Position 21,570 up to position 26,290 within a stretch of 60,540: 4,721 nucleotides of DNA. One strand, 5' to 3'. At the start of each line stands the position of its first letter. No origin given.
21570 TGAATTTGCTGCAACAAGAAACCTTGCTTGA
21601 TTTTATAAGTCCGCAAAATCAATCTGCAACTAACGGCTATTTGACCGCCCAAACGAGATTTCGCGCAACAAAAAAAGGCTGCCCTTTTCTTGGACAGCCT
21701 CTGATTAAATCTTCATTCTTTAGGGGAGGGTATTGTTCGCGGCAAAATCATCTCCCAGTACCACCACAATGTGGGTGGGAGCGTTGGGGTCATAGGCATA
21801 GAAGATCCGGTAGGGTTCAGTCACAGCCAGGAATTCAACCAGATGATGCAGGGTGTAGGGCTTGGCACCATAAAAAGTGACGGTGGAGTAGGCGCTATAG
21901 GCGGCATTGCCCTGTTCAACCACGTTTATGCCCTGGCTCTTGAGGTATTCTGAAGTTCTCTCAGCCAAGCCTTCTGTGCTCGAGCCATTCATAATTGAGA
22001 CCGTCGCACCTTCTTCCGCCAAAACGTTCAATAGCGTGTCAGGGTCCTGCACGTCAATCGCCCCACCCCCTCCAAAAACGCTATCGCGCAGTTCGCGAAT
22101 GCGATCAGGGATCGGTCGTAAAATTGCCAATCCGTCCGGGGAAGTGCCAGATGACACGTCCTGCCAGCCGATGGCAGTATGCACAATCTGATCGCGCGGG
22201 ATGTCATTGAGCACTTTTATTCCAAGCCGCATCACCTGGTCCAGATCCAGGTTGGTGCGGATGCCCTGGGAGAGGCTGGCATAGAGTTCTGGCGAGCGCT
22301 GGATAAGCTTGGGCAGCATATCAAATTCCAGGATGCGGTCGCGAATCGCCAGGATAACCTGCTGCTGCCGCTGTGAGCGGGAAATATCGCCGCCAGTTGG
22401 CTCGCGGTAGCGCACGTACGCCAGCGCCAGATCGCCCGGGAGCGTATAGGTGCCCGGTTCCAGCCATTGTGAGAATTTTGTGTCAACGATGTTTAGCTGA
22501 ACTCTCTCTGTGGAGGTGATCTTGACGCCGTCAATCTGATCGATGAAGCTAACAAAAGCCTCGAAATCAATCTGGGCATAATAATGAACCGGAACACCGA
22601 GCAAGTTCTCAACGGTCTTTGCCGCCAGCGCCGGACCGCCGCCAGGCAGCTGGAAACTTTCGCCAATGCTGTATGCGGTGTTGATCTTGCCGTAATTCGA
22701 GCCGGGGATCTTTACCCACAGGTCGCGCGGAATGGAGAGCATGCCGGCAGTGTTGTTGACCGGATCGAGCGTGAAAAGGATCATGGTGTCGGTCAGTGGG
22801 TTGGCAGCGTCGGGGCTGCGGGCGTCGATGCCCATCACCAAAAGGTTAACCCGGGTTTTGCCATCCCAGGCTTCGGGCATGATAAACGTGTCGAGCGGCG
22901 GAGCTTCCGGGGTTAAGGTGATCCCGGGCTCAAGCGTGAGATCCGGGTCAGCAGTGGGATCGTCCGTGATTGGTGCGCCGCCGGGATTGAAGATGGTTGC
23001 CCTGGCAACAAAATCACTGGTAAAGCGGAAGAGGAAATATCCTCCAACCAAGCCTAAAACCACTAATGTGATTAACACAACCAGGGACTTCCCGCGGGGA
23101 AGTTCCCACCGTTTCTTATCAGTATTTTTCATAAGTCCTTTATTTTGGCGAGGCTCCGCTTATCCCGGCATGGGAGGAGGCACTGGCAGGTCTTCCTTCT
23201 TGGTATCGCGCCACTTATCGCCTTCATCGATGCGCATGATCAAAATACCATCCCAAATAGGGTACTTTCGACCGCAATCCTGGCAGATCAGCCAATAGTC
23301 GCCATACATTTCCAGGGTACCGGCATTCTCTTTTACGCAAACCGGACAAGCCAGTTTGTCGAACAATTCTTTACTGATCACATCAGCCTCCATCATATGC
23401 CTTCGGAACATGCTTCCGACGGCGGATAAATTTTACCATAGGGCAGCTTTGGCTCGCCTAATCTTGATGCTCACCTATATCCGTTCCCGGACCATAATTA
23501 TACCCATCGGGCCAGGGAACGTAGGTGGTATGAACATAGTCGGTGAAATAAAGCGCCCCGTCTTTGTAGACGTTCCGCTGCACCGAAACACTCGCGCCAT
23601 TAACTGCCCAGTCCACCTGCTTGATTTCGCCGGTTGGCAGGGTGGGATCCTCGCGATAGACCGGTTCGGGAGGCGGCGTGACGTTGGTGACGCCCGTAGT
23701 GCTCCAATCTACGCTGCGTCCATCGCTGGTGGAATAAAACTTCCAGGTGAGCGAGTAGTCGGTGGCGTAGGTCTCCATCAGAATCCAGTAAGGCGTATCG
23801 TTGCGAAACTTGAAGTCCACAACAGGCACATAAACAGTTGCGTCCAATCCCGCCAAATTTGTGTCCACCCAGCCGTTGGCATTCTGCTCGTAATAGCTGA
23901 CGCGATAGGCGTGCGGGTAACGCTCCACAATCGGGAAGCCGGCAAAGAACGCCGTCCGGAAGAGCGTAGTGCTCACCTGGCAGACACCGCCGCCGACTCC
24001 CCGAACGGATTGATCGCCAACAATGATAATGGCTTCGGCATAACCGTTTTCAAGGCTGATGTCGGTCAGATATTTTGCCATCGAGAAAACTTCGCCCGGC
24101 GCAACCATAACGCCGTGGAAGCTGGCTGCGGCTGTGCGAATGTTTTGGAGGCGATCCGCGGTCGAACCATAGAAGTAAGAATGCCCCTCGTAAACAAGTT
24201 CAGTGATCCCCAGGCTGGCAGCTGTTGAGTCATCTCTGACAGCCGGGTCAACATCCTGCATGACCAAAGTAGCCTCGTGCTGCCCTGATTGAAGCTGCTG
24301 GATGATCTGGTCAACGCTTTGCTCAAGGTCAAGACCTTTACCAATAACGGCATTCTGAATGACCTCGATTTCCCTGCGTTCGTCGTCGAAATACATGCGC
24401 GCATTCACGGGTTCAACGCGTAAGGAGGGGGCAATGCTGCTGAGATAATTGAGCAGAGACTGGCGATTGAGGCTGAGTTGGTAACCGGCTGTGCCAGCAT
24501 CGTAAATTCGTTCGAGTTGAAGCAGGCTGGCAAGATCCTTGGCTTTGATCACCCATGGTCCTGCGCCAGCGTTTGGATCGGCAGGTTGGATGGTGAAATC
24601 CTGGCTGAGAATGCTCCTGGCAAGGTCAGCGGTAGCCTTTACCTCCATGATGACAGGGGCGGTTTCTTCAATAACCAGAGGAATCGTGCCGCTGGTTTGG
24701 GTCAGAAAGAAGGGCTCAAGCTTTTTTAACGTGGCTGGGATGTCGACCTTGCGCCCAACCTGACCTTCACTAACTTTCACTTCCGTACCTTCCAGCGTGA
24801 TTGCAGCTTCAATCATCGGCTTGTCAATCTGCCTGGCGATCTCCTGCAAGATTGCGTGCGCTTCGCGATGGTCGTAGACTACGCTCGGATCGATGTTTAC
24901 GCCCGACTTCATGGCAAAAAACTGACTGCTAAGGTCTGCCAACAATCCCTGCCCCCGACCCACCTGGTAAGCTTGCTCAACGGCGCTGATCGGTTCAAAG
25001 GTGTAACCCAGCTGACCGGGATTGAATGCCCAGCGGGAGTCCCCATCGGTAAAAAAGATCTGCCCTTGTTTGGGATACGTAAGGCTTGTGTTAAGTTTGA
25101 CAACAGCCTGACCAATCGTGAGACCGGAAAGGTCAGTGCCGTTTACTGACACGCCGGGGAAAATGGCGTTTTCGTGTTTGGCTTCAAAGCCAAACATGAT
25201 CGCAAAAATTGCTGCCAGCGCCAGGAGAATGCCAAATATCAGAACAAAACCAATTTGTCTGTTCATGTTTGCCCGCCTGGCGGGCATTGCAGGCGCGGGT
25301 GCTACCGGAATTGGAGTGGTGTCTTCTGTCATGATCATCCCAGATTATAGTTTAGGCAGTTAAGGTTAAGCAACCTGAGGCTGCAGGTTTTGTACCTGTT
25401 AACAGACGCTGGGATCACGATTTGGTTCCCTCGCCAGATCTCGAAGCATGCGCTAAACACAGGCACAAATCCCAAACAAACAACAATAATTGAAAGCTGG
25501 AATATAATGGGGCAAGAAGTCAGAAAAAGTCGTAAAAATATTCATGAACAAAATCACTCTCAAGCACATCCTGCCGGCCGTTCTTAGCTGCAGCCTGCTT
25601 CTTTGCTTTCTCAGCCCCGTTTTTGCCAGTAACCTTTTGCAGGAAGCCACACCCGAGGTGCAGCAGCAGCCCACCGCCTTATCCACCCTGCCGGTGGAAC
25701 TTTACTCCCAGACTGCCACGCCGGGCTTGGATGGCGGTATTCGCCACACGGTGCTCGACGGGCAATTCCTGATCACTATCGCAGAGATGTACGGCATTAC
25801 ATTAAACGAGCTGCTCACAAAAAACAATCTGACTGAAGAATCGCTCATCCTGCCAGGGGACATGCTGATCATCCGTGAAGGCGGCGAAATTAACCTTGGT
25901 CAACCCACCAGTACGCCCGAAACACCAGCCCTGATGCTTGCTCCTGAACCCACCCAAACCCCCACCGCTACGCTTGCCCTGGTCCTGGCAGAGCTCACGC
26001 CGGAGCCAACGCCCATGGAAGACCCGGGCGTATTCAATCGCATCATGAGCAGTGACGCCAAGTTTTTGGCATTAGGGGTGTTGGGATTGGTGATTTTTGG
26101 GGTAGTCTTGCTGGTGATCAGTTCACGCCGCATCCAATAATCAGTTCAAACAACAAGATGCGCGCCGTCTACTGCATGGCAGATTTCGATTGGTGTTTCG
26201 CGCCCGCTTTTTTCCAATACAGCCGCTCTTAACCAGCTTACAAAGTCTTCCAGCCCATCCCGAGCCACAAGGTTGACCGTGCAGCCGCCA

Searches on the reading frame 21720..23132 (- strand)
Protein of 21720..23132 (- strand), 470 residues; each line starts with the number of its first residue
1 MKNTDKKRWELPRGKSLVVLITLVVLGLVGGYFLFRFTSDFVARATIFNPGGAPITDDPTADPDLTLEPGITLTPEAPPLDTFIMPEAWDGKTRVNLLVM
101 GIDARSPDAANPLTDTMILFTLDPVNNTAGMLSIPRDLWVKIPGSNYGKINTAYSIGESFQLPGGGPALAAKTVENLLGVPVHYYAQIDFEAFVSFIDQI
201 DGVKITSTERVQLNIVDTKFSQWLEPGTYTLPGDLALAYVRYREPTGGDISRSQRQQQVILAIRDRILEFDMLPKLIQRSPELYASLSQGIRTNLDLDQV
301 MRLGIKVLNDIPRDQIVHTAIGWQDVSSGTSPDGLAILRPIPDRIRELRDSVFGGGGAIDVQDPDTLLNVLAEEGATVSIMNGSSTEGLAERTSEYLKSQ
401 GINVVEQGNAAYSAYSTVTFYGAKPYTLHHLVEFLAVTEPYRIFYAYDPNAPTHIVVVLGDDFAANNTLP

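Call 15: search_protein_families(library=pfam, proteins=[window:21720-23132:-], max_evalue=0.00001)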
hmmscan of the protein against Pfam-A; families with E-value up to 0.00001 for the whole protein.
window:21720-23132:- (470 aa): 2 families
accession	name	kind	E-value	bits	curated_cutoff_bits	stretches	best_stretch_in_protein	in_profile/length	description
PF03816.19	LytR_cpsA_psr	-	3.4e-38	131.6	24.6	1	114-267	2-148/150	LytR_cpsA_psr family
PF13399.11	LytR_C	-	3.9e-11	44.2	22.2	1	377-463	3-86/86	LytR cell envelope-related transcriptional attenuator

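Call 84: search_protein_families(library=ncbifam, proteins=[window:21720-23132:-], max_evalue=1e-8)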
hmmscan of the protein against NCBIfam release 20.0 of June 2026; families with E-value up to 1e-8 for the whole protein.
window:21720-23132:- (470 aa): 4 families
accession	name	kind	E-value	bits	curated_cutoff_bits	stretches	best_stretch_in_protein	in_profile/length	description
TIGR00350.1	lytR_cpsA_psr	domain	5.4e-33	114.4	62.3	1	113-267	2-150/152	LCP family glycopolymer transferase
NF006897.1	PRK09379.1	equivalog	1.5e-31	109.8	441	1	92-303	57-250/298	polyisoprenyl-teichoic acid--peptidoglycan teichoic acid transferase TagU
NF047591.1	ligase_LytR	equivalog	1.2e-25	90.6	450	1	94-299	57-263/336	glycopolymer--peptidoglycan transferase LytR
NF051849.1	LCP_trans_Cps2A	equivalog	1.6e-19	70.5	650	1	94-309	221-423/477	LCP family glycopolymer transferase CpsA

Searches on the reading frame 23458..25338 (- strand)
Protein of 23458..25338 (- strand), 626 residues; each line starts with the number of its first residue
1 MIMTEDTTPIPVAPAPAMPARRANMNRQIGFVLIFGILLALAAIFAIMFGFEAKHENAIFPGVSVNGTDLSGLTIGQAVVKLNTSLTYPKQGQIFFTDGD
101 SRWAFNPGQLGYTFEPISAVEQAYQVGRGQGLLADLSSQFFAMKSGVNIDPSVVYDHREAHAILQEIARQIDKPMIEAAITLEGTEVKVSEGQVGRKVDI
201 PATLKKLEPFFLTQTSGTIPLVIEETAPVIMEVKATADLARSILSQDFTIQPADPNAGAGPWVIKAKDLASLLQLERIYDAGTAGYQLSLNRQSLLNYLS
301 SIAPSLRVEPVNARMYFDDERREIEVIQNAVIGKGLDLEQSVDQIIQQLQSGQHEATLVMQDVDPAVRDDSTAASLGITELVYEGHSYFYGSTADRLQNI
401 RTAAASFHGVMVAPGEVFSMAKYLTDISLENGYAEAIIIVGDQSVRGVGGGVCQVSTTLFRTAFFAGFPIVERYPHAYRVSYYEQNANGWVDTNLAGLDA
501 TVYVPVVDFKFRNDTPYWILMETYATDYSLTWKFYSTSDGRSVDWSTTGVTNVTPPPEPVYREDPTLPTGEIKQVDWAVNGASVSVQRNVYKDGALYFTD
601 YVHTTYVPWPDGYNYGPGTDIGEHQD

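Call 15: search_protein_families(library=pfam, proteins=[window:23458-25338:-], max_evalue=0.00001)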
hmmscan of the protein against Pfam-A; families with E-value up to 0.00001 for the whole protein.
window:23458-25338:- (626 aa): 2 families
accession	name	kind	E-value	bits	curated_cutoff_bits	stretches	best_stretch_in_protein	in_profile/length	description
PF04294.18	VanW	-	2.9e-40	137.2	27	1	396-535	2-130/130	VanW like protein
PF12229.13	PG_binding_4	-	6e-27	94.6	22.1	1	103-208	1-105/117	Putative peptidoglycan binding domain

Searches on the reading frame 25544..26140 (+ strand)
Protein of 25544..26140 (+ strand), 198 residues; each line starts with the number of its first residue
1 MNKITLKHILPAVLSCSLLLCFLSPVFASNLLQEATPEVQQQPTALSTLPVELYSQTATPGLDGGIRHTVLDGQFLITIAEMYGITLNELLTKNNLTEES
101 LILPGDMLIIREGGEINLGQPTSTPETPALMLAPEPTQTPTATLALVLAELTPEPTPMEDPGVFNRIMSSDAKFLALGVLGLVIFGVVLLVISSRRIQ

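Call 15: search_protein_families(library=pfam, proteins=[window:25544-26140:+], max_evalue=0.00001)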
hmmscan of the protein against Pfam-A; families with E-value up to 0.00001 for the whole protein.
window:25544-26140:+ (198 aa): 1 family
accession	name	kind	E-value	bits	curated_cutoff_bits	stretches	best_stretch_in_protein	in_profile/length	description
PF01476.26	LysM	-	4.3e-06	27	20.9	1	68-110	1-42/43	LysM domain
